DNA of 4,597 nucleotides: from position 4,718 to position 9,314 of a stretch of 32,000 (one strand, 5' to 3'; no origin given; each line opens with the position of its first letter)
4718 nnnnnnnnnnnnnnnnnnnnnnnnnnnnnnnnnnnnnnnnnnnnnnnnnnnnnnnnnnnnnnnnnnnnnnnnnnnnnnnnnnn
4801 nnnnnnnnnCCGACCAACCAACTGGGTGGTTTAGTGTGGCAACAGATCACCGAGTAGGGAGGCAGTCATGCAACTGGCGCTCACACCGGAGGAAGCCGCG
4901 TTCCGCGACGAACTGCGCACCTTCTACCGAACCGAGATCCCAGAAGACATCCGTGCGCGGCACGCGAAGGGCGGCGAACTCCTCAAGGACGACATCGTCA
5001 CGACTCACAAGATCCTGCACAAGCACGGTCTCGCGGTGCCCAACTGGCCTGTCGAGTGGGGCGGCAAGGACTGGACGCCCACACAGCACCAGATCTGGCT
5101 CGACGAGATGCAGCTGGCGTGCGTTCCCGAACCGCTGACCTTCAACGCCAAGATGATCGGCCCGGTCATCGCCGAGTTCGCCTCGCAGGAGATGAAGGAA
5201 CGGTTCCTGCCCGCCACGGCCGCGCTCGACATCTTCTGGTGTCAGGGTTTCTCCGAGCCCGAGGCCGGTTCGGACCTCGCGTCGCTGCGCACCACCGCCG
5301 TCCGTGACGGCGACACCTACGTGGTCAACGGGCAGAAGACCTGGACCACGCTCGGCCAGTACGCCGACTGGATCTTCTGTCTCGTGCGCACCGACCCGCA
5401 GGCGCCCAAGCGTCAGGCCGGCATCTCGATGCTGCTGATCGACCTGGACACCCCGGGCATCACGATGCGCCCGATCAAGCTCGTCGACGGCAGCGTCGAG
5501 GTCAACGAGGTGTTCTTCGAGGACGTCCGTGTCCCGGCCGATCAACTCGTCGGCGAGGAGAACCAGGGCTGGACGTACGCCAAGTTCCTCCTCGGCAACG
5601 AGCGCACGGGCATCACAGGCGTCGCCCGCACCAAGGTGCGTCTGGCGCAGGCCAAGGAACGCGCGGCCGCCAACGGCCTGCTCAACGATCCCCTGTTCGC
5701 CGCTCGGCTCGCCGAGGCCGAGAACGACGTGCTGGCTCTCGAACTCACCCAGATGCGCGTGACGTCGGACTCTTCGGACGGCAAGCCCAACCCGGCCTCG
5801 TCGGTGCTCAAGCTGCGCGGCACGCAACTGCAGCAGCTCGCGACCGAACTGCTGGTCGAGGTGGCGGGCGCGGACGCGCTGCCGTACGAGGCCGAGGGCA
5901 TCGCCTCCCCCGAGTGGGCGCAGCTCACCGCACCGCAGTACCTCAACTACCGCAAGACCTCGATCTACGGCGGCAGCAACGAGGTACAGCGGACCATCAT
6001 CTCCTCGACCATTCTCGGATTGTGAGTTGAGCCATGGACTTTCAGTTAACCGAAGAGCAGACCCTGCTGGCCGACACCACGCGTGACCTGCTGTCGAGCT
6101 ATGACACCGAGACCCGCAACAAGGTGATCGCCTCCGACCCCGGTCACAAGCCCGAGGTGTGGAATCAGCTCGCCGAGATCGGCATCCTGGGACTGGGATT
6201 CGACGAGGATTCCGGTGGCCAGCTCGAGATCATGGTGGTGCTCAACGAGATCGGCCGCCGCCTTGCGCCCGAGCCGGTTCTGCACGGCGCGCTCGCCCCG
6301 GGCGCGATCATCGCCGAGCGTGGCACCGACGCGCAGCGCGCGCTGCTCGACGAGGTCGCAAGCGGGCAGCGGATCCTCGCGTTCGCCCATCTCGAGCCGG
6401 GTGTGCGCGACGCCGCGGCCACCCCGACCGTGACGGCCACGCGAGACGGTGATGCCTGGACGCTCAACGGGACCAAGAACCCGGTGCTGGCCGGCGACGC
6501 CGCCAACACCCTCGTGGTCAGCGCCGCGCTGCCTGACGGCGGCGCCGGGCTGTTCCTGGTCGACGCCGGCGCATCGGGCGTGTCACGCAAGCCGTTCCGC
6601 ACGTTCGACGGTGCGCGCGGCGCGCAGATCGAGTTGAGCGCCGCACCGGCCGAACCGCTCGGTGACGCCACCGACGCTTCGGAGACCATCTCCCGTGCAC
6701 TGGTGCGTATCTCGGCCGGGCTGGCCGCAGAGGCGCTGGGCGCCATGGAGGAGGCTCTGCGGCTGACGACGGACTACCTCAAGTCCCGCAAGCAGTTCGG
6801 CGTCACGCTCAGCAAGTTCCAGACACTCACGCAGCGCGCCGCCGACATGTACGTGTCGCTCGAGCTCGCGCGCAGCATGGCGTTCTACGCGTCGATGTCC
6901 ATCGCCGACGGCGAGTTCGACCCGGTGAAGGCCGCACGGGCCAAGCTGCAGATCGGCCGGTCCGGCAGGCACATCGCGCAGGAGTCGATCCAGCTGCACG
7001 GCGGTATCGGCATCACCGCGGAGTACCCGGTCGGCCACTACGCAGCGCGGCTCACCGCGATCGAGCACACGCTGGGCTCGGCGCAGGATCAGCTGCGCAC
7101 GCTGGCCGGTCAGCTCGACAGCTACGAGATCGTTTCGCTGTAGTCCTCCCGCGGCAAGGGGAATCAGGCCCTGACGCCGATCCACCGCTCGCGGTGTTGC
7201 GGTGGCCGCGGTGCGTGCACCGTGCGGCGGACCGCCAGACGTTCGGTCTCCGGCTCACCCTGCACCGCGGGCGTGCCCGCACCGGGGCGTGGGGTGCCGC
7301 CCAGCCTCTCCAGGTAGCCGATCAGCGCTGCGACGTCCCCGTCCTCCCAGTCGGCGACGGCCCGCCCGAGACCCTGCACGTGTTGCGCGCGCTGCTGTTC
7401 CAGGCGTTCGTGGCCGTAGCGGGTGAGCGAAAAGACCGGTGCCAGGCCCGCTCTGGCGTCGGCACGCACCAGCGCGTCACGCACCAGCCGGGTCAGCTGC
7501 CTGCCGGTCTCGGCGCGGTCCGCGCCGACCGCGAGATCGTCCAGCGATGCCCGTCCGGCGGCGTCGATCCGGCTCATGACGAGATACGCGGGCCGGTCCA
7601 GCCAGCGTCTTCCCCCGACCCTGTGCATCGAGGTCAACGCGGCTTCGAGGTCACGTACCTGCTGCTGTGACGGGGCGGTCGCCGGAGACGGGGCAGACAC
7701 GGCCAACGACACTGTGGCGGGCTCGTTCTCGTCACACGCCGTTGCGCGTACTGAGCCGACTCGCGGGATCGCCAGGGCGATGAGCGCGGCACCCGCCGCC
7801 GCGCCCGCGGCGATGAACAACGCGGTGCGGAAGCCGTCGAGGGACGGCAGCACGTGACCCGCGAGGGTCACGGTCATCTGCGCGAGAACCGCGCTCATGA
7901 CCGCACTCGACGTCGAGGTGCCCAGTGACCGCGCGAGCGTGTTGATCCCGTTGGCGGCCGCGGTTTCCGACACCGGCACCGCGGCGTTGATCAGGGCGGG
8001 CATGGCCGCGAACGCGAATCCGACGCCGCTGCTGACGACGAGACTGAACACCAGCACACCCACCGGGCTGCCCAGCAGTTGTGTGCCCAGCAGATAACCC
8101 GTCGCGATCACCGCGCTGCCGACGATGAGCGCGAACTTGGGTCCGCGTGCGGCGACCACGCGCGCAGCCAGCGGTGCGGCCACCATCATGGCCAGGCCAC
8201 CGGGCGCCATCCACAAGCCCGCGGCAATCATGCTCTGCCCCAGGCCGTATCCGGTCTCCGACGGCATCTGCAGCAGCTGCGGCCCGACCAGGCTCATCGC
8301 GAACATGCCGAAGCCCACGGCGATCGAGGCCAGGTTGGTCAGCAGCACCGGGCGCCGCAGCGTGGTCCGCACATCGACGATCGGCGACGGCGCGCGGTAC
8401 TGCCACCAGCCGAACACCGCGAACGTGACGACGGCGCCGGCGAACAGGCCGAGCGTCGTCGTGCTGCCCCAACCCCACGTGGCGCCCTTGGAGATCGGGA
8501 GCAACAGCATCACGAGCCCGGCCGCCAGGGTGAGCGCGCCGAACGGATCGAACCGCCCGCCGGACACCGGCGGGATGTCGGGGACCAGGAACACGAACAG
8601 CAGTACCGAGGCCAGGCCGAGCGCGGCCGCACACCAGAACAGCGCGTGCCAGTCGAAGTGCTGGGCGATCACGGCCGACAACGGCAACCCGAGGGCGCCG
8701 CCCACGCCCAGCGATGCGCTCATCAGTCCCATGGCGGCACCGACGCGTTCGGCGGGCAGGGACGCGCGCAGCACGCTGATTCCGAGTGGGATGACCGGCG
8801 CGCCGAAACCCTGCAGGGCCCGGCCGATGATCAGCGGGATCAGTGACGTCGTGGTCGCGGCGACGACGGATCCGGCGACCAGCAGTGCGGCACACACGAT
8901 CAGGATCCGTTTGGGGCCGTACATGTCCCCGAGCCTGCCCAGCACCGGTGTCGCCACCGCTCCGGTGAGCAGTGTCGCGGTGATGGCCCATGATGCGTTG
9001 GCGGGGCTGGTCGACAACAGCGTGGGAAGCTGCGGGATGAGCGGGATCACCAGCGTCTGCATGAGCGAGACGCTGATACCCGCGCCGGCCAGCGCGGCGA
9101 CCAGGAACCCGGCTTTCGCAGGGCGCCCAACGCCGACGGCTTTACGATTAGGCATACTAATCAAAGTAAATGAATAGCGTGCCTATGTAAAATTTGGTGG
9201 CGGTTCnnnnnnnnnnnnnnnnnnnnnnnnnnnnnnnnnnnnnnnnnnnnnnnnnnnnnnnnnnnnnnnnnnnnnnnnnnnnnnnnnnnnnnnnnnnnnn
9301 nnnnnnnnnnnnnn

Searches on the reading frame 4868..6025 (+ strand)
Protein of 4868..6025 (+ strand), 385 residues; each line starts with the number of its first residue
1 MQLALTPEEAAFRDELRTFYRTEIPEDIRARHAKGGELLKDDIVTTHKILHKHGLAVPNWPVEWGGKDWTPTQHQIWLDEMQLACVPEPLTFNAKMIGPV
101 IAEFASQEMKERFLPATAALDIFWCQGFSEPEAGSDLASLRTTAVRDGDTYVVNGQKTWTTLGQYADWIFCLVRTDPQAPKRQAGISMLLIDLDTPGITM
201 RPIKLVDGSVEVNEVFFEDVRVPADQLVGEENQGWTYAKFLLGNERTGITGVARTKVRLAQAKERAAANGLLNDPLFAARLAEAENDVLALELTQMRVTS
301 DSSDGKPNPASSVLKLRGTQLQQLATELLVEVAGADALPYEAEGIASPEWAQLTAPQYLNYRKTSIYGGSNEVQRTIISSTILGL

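Call 91: search_protein_families(library=pfam, proteins=[window:4868-6025:+], max_evalue=0.00001)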
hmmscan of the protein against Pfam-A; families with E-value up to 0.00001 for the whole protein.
window:4868-6025:+ (385 aa): 3 families
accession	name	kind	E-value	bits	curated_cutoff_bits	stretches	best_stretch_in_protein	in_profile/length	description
PF02770.24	Acyl-CoA_dh_M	-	2e-22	79.6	33.3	1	125-220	1-97/97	Acyl-CoA dehydrogenase, middle domain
PF00441.29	Acyl-CoA_dh_1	-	1.1e-16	61.7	22.4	1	232-382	1-149/150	Acyl-CoA dehydrogenase, C-terminal domain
PF02771.21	Acyl-CoA_dh_N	-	4.8e-14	53.1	22.9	1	6-119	1-111/113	Acyl-CoA dehydrogenase, N-terminal domain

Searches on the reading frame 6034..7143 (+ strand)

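Call 91: search_protein_families(library=pfam, proteins=[window:6034-7143:+], max_evalue=0.00001)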
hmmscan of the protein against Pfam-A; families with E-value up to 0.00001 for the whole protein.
window:6034-7143:+ (369 aa): 4 families
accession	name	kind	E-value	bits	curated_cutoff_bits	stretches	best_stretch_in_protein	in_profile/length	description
PF00441.29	Acyl-CoA_dh_1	-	1.5e-23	84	22.4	1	228-358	16-146/150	Acyl-CoA dehydrogenase, C-terminal domain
PF02770.24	Acyl-CoA_dh_M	-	2.5e-09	37.6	33.3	1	121-198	6-88/97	Acyl-CoA dehydrogenase, middle domain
PF02771.21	Acyl-CoA_dh_N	-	4.1e-09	37.2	22.9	1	6-111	1-112/113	Acyl-CoA dehydrogenase, N-terminal domain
PF08028.16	Acyl-CoA_dh_2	-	5.1e-06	27.2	22.7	1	229-333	2-116/134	Acyl-CoA dehydrogenase, C-terminal domain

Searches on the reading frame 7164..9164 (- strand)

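Call 91: search_protein_families(library=pfam, proteins=[window:7164-9164:-], max_evalue=0.00001)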
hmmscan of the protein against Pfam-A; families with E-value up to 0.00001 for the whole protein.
window:7164-9164:- (666 aa): 1 family
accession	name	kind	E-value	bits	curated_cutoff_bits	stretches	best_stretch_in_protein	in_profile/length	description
PF07690.21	MFS_1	-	2.6e-42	145.4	33.4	1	26-417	2-344/347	Major Facilitator Superfamily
